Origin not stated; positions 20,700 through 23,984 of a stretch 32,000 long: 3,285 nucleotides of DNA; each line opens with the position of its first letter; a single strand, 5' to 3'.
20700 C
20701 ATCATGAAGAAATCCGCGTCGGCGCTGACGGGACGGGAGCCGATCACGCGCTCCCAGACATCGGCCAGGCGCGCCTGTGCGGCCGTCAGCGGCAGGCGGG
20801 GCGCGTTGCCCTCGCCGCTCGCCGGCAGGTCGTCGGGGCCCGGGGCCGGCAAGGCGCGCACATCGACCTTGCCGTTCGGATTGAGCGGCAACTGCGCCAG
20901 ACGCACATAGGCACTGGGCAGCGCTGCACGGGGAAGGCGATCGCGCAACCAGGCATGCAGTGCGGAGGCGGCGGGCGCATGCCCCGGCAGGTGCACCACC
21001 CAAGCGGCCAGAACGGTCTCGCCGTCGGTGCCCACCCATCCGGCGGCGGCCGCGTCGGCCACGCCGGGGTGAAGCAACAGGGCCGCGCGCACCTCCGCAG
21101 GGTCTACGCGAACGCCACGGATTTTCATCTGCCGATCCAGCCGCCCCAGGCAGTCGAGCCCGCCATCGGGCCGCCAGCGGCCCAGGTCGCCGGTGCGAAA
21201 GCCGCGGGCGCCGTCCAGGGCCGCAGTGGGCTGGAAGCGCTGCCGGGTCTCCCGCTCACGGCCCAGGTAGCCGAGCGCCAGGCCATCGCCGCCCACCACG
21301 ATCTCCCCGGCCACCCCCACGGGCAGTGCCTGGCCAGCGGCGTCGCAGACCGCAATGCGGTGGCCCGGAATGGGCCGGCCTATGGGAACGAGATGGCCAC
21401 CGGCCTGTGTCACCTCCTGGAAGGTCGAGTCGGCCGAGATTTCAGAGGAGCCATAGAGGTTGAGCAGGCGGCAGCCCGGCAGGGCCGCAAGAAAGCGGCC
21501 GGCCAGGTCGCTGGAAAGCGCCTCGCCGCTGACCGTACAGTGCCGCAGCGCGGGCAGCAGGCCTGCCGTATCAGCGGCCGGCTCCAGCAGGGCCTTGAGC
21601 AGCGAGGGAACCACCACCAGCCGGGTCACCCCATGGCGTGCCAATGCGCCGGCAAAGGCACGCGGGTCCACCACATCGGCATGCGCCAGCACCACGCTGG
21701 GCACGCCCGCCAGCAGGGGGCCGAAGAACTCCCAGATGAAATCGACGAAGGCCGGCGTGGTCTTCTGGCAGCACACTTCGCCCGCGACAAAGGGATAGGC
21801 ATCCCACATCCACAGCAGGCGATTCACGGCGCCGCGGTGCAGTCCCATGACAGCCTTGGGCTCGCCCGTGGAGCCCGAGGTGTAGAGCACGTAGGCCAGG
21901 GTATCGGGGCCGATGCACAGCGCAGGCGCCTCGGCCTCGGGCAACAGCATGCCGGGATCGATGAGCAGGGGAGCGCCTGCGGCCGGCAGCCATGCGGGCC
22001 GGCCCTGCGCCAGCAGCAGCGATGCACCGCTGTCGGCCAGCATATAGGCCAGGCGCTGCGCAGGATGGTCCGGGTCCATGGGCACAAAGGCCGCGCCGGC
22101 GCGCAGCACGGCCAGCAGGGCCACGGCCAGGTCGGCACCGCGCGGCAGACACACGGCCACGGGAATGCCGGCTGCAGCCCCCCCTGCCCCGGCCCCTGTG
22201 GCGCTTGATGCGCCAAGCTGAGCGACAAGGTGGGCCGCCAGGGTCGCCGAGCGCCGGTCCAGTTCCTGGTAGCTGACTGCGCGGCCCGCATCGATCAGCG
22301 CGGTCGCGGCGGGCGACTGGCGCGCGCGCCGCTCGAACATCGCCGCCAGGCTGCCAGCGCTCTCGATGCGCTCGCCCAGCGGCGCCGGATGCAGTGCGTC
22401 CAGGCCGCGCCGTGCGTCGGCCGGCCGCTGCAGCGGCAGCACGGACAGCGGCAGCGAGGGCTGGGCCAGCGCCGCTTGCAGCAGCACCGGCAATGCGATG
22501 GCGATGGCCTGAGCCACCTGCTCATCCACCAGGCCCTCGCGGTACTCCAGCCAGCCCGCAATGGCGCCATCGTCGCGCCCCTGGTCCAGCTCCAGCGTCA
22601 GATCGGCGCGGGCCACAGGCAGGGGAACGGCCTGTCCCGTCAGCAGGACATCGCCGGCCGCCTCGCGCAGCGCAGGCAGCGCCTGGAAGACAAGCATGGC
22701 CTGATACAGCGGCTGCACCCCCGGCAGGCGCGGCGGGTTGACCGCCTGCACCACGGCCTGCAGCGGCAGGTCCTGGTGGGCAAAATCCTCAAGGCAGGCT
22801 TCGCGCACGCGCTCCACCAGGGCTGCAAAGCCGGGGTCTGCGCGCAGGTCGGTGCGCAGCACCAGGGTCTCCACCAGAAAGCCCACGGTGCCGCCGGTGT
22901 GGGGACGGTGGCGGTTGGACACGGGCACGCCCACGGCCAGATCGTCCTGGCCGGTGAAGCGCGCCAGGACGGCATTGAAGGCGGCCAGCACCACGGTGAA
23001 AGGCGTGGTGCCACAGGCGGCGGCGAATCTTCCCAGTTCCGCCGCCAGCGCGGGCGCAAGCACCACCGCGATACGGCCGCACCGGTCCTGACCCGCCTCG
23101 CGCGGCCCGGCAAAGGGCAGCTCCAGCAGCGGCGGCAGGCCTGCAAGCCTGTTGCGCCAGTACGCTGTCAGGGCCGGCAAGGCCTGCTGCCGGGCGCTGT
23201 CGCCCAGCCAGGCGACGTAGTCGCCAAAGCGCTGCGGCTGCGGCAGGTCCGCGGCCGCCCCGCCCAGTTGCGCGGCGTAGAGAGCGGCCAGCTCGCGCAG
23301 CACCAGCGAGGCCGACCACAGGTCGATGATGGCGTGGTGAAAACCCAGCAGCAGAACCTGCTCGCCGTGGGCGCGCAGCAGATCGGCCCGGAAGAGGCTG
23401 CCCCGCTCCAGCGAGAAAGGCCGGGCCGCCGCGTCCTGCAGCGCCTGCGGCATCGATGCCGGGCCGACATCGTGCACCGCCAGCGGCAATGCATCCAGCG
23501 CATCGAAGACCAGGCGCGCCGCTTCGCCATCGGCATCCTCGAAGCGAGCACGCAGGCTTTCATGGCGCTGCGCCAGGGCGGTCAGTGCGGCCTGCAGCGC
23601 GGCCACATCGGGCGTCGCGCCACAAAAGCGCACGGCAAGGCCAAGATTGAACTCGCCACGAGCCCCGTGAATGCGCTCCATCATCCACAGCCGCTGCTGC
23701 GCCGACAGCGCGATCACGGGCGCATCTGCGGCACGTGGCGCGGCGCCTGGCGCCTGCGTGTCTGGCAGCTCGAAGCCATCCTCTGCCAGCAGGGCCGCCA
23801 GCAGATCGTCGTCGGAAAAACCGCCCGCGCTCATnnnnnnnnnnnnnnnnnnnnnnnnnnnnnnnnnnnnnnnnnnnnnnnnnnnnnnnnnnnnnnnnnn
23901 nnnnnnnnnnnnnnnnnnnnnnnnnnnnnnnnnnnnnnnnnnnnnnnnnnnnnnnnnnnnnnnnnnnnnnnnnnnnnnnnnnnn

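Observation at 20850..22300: First elongation A domain has a shifted Asp235 (FVDFIWE) and a beta-alanine-like specificity signature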

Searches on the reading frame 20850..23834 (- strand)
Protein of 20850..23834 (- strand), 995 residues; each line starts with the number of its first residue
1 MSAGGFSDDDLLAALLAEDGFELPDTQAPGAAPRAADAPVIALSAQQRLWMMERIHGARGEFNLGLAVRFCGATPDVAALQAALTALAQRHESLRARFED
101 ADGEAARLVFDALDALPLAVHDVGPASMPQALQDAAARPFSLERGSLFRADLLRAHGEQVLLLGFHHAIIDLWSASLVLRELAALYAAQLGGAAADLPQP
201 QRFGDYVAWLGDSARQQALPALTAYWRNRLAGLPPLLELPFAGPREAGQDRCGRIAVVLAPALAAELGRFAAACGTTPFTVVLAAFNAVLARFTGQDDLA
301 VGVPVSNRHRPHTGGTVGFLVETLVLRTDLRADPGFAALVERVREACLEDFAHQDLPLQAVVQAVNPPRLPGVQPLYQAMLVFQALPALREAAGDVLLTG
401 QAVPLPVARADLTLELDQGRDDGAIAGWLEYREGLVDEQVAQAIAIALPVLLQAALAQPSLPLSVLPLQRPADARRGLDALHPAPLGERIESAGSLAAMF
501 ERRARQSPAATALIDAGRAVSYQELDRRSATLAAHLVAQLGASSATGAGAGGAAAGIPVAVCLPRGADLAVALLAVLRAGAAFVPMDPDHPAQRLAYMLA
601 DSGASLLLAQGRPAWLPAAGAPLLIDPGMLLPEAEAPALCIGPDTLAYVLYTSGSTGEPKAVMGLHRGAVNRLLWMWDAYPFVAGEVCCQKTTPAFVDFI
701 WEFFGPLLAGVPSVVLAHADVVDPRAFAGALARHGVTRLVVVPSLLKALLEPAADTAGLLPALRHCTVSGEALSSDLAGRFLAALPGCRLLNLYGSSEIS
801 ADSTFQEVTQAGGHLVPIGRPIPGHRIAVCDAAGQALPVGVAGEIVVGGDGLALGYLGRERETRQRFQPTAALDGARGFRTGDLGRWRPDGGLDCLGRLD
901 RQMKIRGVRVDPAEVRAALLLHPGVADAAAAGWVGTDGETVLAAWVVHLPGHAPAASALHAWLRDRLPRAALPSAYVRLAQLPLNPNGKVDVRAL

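Call 49: search_protein_families(library=ncbifam, proteins=[window:20850-23834:-], max_evalue=0.00001)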
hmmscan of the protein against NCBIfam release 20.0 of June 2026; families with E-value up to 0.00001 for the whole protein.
window:20850-23834:- (995 aa): 93 families (the best 25 are shown)
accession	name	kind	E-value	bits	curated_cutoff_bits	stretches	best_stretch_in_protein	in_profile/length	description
NF004282.0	PRK05691.1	subfamily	1e-176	589.3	4090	1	41-995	677-1622/4334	non-ribosomal peptide synthase/polyketide synthase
TIGR01733.1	AA-adenyl-dom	subfamily_domain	9.4e-105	350.7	317.4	1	521-929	1-408/409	amino acid adenylation domain-containing protein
NF047350.1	aureusi_NRPS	equivalog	8.8e-98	328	2500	2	491-995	410-891/2373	aureusimine non-ribosomal peptide synthetase AusA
NF041803.1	NRPS_SolG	exception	1.3e-91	307.8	2200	1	431-995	500-1070/1163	solanimycin non-ribosomal peptide synthetase SolG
NF007605.2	PRK10252.1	equivalog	6.3e-89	298.9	2400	1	43-995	7-957/1292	enterobactin non-ribosomal peptide synthetase EntF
NF038078.1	NRPS_MxcG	equivalog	2.6e-87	293.4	2300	2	451-995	412-956/1442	myxochelin non-ribosomal peptide synthetase MxcG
NF004837.0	PRK06187.1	subfamily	1.3e-54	185.3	476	2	640-995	166-518/531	long-chain-fatty-acid--CoA ligase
TIGR03443.1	alpha_am_amid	equivalog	7.1e-49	166.1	1030.1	4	273-597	43-336/1390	L-aminoadipate-semialdehyde dehydrogenase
NF003417.0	PRK04813.1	subfamily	1.5e-47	162.3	476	1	500-995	9-499/505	D-alanine--poly(phosphoribitol) ligase subunit DltA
NF004822.0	PRK06178.1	equivalog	5e-46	157.5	782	2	637-992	206-560/571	acyl-CoA synthetase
TIGR01734.1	D-ala-DACP-lig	equivalog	5.6e-46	157.1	559.85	1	500-995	6-498/504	D-alanine--poly(phosphoribitol) ligase subunit DltA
TIGR03098.1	ligase_PEP_1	hypoth_equivalog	3.6e-45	154.4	592.35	2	720-995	236-514/517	acyl-CoA ligase (AMP-forming), exosortase A system-associated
NF006181.0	PRK08314.1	subfamily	1.2e-42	145.9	705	2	634-995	194-550/563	long-chain-fatty-acid--CoA ligase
NF004814.0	PRK06164.1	equivalog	6.7e-38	130.6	677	2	643-984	180-512/540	acyl-CoA synthetase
NF005858.0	PRK07787.1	subfamily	2.3e-35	122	575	1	545-995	35-468/471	acyl-CoA synthetase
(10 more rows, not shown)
